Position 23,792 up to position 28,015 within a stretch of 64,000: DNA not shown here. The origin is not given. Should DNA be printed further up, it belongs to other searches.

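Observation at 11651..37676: A 26-kb tandem array of six giant mosaic surface-protein paralogues splits an EPS biosynthesis locus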

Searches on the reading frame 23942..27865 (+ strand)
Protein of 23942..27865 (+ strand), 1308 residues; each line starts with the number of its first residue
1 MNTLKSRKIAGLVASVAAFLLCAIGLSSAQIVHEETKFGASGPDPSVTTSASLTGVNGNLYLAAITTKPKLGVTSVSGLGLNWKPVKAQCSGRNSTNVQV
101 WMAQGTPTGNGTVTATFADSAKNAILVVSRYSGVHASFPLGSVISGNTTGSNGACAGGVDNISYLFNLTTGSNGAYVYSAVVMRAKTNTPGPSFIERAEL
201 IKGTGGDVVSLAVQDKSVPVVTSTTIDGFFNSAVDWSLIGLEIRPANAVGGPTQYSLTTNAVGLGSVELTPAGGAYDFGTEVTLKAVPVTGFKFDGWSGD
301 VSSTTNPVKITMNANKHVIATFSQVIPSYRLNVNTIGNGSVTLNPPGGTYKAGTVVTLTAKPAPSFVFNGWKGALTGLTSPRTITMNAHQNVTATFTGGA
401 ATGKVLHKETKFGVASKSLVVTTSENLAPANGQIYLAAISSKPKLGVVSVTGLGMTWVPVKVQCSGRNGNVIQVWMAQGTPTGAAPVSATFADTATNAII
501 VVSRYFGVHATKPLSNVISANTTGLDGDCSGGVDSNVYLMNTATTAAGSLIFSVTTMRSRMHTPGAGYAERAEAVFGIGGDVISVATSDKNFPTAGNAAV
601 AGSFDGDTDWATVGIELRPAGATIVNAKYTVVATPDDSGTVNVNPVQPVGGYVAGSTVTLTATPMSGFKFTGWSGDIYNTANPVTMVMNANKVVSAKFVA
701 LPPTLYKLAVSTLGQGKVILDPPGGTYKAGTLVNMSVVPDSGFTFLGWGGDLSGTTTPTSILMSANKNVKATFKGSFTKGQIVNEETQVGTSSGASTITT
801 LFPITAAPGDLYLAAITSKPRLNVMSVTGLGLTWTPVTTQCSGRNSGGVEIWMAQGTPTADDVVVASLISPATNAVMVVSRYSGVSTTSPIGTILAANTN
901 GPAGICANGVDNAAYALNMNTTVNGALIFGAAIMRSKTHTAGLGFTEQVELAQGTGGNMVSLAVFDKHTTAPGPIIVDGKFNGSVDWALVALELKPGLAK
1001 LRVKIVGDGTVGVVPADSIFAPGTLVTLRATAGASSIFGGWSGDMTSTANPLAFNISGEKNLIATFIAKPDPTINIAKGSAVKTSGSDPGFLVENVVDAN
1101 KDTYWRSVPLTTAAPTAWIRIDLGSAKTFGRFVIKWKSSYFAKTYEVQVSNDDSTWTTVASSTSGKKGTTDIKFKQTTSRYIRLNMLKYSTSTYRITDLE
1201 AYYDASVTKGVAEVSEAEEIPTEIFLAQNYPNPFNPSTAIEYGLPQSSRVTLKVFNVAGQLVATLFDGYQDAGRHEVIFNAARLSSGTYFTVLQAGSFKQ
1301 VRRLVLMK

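Call 3: search_protein_families(library=pfam, proteins=[window:23942-27865:+], max_evalue=0.01)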
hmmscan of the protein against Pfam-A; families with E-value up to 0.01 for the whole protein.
window:23942-27865:+ (1308 aa): 6 families
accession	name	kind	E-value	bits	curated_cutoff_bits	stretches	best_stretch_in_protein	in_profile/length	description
PF18998.6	Flg_new_2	-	3.4e-62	206.8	23.6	5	255-324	1-71/73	Divergent InlB B-repeat domain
PF22633.2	F5_F8_type_C_2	-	2.3e-21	76.7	27.8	1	1095-1184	1-91/91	NedA-like, galactose-binding domain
PF00754.31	F5_F8_type_C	-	1.6e-19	70.7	28.2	1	1083-1192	3-118/127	F5/8 type C domain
PF18962.6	Por_Secre_tail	-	1.8e-07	31.8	27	1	1230-1305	2-74/75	Secretion system C-terminal sorting domain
PF09479.16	Flg_new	-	6.7e-06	26.6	27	0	647-697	15-65/65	Listeria-Bacteroides repeat domain (List_Bact_rpt)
PF13860.13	FlgD_ig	-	0.00036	20.9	27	1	1239-1290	13-70/79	FlgD Ig-like domain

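Call 10: search_protein_families(library=ncbifam, proteins=[window:23942-27865:+], max_evalue=0.1)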
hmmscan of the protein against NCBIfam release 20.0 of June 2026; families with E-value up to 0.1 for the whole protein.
window:23942-27865:+ (1308 aa): 4 families
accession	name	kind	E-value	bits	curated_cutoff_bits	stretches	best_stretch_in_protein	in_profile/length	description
TIGR02543.1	List_Bact_rpt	repeat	8.2e-09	35.7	20.95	2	742-773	5-40/44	TIGR02543 family repeat protein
NF052323.1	T9SSA_dep_M6i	equivalog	1.8e-08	32.9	600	1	1227-1297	958-1028/1043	T9SS-dependent M6-like inactivated metalloprotease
TIGR04183.1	Por_Secre_tail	domain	2e-08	34.1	23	1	1230-1305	2-70/72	T9SS type A sorting domain-containing protein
NF038113.1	T9SSA_dep_M36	equivalog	1.1e-05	23.8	885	1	1201-1306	769-868/869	T9SS-dependent M36 family metallopeptidase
